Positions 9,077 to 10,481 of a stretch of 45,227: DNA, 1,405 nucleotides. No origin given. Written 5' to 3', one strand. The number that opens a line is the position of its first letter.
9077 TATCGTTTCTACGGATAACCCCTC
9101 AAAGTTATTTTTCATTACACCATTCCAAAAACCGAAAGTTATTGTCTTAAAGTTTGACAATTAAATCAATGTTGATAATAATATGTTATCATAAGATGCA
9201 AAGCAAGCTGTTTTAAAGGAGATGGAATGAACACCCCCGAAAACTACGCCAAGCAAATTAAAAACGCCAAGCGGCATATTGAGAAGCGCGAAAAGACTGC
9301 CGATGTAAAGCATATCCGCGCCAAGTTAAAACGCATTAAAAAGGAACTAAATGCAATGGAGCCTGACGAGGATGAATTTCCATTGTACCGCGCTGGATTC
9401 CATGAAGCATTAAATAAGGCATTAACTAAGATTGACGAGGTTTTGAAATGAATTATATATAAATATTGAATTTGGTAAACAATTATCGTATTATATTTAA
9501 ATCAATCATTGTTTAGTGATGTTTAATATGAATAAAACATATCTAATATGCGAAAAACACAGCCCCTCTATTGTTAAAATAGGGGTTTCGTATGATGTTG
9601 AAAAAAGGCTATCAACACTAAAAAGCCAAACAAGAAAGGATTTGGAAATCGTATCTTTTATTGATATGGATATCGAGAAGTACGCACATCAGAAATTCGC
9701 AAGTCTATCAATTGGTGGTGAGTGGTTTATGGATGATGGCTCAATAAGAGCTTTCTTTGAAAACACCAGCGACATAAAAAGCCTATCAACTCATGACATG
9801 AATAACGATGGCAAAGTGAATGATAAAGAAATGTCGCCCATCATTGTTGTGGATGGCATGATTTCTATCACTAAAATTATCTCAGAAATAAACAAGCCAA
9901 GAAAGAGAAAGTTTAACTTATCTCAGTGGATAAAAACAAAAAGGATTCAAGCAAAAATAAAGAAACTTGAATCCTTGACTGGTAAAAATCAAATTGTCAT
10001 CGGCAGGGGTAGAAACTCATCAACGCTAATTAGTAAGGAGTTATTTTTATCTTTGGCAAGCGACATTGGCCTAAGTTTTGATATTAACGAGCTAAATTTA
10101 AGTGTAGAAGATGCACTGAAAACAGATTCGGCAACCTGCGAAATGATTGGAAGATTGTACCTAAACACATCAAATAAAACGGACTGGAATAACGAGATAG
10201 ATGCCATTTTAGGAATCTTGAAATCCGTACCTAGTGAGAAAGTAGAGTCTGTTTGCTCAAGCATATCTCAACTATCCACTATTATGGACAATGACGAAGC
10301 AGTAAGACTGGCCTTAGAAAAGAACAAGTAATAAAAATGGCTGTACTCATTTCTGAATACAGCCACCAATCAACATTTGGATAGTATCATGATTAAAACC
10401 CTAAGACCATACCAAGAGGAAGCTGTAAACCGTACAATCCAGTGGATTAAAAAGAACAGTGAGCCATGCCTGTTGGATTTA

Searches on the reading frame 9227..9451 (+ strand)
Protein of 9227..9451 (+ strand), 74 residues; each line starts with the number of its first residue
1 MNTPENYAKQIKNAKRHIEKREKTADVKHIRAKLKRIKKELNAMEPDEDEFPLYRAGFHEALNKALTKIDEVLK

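Call 9: search_protein_families(library=pfam, proteins=[window:9227-9451:+], max_evalue=0.01)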
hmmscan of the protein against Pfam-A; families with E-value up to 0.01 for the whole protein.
window:9227-9451:+ (74 aa): 0 families

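Call 10: search_protein_families(library=phrogs, proteins=[window:9227-9451:+], max_evalue=0.001)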
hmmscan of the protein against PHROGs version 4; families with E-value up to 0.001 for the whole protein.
window:9227-9451:+ (74 aa): 1 family
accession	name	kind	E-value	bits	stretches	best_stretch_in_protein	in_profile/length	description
phrog_566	-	unknown function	5.8e-05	24.3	1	30-71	11-52/55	-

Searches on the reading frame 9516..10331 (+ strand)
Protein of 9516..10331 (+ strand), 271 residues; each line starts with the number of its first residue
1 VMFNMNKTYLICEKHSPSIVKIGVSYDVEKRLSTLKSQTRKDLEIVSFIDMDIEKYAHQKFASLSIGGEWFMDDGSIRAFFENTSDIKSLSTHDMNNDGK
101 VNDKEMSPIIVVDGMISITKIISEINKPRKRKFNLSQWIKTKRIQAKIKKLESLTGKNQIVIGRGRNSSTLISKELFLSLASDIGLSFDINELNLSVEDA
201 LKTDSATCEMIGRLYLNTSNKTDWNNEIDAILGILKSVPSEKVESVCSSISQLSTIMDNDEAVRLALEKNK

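Call 9: search_protein_families(library=pfam, proteins=[window:9516-10331:+], max_evalue=0.01)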
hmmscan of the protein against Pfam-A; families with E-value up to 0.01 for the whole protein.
window:9516-10331:+ (271 aa): 3 families
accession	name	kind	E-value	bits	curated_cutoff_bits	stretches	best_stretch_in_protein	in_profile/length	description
PF13455.12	MUG113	-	2.3e-09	38.1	22.3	1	20-71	1-59/73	Meiotically up-regulated gene 113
PF04383.19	KilA-N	-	9.5e-06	25.9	23.8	1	101-188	3-93/107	KilA-N domain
PF10544.15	T5orf172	-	1.3e-05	26.1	20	1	9-72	4-87/101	T5orf172 domain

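Call 10: search_protein_families(library=phrogs, proteins=[window:9516-10331:+], max_evalue=0.001)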
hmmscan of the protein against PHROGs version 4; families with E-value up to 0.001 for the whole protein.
window:9516-10331:+ (271 aa): 7 families
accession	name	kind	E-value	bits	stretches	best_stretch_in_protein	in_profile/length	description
phrog_8130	-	unknown function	7.5e-11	42.7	1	5-81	178-259/434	-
phrog_4284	-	unknown function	3.7e-08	34.3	1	18-72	96-152/171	-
phrog_33921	-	unknown function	4.1e-08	34.2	1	5-72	67-133/160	-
phrog_5032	-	unknown function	8e-08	33.1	1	9-94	81-171/178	-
phrog_8604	-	unknown function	5.9e-05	23.8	1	20-74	136-187/200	-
phrog_681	-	DNA, RNA and nucleotide metabolism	8.1e-05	22.4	1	10-73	444-516/576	endonuclease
phrog_18411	-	DNA, RNA and nucleotide metabolism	0.00035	21.2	0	7-144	4-139/236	homing endonuclease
